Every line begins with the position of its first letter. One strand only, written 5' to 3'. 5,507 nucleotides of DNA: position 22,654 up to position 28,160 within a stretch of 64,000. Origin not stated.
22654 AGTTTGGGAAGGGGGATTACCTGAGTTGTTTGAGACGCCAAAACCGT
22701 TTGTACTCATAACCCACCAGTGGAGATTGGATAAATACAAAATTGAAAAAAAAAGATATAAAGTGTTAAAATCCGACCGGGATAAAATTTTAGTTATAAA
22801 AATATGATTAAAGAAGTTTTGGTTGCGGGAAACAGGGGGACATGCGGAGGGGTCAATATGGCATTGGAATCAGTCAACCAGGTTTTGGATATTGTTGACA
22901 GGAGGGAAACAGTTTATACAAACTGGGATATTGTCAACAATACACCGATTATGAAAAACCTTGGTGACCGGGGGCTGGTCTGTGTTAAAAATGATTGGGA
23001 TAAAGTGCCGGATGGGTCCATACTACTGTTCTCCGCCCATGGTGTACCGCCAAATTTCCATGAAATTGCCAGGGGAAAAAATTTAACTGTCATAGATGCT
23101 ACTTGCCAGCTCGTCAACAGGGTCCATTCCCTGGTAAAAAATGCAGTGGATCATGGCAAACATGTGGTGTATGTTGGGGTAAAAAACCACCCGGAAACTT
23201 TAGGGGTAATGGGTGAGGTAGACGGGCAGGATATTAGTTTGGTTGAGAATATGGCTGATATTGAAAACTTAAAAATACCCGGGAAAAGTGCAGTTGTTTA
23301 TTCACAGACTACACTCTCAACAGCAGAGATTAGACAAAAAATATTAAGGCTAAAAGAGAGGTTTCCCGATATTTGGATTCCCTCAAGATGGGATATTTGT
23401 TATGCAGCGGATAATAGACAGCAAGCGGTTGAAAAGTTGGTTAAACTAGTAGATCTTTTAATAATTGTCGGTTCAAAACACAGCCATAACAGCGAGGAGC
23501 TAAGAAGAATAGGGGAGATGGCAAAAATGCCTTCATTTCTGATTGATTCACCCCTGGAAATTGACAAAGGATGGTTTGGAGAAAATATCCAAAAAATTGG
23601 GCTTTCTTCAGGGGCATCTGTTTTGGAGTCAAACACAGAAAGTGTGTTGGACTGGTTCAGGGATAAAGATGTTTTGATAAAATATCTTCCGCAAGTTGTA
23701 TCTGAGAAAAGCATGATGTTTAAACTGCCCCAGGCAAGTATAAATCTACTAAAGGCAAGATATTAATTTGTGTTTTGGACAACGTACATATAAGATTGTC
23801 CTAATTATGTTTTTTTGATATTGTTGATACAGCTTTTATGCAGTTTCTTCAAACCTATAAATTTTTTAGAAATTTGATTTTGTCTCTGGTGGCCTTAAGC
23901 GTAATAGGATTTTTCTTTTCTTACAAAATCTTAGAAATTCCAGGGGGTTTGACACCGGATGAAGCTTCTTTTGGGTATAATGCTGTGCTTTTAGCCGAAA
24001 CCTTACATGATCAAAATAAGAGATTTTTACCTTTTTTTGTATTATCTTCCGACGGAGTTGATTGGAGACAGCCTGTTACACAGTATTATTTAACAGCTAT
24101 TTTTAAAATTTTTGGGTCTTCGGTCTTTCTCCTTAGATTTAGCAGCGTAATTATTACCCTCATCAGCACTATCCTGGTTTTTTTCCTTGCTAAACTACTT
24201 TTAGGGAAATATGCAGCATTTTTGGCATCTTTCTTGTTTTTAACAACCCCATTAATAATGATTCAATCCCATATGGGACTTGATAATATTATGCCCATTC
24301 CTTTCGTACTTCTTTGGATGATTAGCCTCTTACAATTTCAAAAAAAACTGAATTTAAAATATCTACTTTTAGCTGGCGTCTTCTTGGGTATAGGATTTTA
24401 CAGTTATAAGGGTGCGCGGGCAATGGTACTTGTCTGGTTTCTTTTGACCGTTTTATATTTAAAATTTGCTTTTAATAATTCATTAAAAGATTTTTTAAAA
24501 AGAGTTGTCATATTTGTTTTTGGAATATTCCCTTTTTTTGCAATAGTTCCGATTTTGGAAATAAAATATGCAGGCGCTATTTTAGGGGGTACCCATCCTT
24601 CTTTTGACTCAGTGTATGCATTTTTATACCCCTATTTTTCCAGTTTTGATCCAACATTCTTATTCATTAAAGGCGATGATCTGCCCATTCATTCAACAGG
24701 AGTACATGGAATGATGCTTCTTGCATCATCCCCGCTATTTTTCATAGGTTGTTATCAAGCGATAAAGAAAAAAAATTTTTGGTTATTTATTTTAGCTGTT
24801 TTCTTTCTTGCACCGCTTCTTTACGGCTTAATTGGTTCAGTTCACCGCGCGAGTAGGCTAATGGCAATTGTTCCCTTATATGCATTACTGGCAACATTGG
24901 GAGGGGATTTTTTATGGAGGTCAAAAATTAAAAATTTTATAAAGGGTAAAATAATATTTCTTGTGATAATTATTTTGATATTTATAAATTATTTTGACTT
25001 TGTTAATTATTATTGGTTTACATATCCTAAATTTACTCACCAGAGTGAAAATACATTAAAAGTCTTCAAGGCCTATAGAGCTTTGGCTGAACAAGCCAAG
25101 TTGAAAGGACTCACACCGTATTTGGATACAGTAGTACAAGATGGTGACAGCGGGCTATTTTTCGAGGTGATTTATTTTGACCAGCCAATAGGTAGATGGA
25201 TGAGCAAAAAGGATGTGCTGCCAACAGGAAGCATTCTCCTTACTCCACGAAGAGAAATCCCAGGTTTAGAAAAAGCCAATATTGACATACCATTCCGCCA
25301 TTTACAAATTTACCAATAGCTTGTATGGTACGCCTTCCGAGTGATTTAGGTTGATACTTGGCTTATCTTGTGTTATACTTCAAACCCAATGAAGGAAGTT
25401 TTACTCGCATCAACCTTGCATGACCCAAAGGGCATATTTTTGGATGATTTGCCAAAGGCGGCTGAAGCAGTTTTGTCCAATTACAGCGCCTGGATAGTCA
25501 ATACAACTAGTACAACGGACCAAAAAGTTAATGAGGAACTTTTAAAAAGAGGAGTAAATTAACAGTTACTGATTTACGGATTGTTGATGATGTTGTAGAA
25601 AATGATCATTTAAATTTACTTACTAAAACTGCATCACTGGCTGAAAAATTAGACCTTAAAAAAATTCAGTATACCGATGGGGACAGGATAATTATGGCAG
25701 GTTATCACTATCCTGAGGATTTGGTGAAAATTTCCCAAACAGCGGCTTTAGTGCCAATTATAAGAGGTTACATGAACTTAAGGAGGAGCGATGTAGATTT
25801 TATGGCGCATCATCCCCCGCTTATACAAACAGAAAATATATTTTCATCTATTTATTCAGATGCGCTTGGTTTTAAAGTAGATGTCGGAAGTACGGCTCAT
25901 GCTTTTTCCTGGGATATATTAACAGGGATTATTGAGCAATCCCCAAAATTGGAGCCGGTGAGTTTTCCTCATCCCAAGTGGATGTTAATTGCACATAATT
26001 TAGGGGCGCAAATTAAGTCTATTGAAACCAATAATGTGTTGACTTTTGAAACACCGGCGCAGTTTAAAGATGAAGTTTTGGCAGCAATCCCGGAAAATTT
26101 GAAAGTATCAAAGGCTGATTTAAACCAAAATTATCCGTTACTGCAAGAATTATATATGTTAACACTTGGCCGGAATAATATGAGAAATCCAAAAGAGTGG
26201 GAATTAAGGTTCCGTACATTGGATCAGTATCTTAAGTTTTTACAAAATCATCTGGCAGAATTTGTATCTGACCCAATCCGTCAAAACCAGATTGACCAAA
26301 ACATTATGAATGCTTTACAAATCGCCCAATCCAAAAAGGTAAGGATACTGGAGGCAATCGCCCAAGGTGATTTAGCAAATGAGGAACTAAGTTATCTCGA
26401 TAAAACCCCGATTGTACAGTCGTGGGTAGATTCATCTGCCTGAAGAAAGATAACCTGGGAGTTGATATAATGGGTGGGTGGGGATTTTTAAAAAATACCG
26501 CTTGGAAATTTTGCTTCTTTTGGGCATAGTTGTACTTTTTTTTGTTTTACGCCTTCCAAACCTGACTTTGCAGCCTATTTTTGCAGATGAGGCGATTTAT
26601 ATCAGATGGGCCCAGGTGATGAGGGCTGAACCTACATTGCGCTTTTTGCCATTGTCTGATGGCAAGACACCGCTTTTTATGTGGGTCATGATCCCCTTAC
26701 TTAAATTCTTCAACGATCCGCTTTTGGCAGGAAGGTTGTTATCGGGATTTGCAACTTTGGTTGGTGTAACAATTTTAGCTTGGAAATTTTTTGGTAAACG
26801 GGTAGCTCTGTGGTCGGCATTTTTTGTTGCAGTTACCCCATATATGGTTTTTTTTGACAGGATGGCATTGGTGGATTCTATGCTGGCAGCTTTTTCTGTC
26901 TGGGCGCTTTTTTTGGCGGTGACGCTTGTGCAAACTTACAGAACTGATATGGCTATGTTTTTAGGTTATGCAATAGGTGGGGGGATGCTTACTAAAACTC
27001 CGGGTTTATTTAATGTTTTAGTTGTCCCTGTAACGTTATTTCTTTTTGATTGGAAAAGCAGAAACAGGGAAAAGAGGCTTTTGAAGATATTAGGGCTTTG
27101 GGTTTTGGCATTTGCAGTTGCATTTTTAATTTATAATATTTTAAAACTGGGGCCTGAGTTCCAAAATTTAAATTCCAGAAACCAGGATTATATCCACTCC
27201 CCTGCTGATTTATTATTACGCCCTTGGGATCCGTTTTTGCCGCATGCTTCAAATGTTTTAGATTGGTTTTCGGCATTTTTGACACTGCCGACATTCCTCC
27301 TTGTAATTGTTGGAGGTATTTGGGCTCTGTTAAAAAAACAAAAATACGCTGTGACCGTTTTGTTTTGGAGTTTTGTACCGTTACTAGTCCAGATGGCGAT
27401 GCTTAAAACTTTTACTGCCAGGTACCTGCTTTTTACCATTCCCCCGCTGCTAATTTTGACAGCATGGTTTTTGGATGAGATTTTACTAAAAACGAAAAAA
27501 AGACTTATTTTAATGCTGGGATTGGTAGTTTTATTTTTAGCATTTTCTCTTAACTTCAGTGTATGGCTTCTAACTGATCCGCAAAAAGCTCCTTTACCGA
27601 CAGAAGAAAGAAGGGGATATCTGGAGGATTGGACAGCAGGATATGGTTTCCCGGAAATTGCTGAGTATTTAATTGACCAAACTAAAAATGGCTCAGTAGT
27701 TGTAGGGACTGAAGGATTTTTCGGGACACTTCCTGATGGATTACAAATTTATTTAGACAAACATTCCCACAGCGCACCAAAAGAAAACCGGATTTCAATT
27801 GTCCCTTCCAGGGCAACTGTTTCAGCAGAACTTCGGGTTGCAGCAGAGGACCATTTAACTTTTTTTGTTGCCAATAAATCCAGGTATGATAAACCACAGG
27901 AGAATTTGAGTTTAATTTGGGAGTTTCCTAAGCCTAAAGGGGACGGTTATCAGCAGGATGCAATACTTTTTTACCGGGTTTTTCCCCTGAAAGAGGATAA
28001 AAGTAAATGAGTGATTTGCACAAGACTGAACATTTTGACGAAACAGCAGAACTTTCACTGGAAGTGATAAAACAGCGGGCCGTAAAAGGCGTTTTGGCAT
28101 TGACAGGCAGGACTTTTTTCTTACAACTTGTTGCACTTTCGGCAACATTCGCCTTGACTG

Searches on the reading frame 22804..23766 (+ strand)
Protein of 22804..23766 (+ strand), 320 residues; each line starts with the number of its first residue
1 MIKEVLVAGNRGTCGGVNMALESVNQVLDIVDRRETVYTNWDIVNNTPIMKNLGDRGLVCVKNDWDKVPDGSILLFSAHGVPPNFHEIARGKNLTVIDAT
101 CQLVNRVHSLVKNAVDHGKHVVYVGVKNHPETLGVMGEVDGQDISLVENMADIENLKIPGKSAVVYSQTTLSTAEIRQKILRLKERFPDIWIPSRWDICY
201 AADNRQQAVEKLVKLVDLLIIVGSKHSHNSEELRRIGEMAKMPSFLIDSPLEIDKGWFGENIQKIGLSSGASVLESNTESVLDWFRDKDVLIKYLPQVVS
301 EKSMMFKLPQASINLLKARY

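Call 10: search_protein_families(library=pfam, proteins=[window:22804-23766:+], max_evalue=0.01)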
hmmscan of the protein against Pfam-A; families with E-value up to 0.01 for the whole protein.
window:22804-23766:+ (320 aa): 1 family
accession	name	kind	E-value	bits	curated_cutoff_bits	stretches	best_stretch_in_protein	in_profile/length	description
PF02401.23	LYTB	-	1.3e-66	225.1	24.5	1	5-284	1-265/267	LytB protein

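Call 15: find_encoding_contigs(protein=window:22804-23766:+, flank=4000, max_places=10)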
Protein window:22804-23766:+ (320 aa): 2 contigs read that carry it; 2 places shown.
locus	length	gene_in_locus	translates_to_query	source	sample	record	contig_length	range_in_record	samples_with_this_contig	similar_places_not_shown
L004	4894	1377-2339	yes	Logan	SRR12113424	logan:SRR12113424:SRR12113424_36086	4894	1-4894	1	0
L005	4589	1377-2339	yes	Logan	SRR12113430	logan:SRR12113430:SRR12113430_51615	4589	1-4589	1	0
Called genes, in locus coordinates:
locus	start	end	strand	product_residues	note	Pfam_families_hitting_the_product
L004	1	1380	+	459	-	?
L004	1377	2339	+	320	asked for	PF02401:LYTB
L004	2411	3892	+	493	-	PF13231:PMT_2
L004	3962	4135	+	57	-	-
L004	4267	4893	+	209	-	?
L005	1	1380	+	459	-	?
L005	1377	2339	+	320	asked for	PF02401:LYTB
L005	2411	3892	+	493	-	PF13231:PMT_2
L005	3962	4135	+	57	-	-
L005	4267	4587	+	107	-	?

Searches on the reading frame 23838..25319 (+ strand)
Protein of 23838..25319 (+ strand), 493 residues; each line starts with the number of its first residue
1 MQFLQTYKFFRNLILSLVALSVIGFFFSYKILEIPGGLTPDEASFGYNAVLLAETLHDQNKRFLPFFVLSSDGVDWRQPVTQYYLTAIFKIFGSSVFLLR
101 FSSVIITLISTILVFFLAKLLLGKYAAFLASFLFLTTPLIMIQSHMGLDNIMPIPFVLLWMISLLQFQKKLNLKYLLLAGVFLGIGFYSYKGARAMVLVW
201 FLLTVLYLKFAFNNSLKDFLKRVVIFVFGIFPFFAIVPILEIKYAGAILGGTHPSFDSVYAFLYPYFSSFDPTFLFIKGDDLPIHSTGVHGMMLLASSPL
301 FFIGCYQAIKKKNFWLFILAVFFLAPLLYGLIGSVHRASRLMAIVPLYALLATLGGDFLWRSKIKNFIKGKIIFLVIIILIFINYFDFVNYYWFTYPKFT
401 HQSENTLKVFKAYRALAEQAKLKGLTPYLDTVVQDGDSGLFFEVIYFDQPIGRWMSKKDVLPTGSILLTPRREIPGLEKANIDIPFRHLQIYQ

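Call 10: search_protein_families(library=pfam, proteins=[window:23838-25319:+], max_evalue=0.01)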
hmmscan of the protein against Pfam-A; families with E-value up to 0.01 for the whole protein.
window:23838-25319:+ (493 aa): 1 family
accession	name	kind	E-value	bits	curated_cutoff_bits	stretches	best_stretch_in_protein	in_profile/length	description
PF13231.12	PMT_2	-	2.6e-15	57.4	26.1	1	79-231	4-149/160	Dolichyl-phosphate-mannose-protein mannosyltransferase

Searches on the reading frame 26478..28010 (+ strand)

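Call 70: search_protein_families(library=pfam, proteins=[window:26478-28010:+], max_evalue=0.001)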
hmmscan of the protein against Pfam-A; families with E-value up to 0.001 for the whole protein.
window:26478-28010:+ (510 aa): 3 families
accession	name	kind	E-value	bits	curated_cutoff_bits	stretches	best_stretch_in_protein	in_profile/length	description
PF13231.12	PMT_2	-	7.1e-10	39.8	26.1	1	63-218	2-159/160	Dolichyl-phosphate-mannose-protein mannosyltransferase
PF02366.24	PMT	-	3.7e-07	30.4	22.7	1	62-217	61-225/245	Dolichyl-phosphate-mannose-protein mannosyltransferase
PF01566.24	Nramp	-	0.00052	19.6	29.8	1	141-219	57-134/357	Natural resistance-associated macrophage protein-like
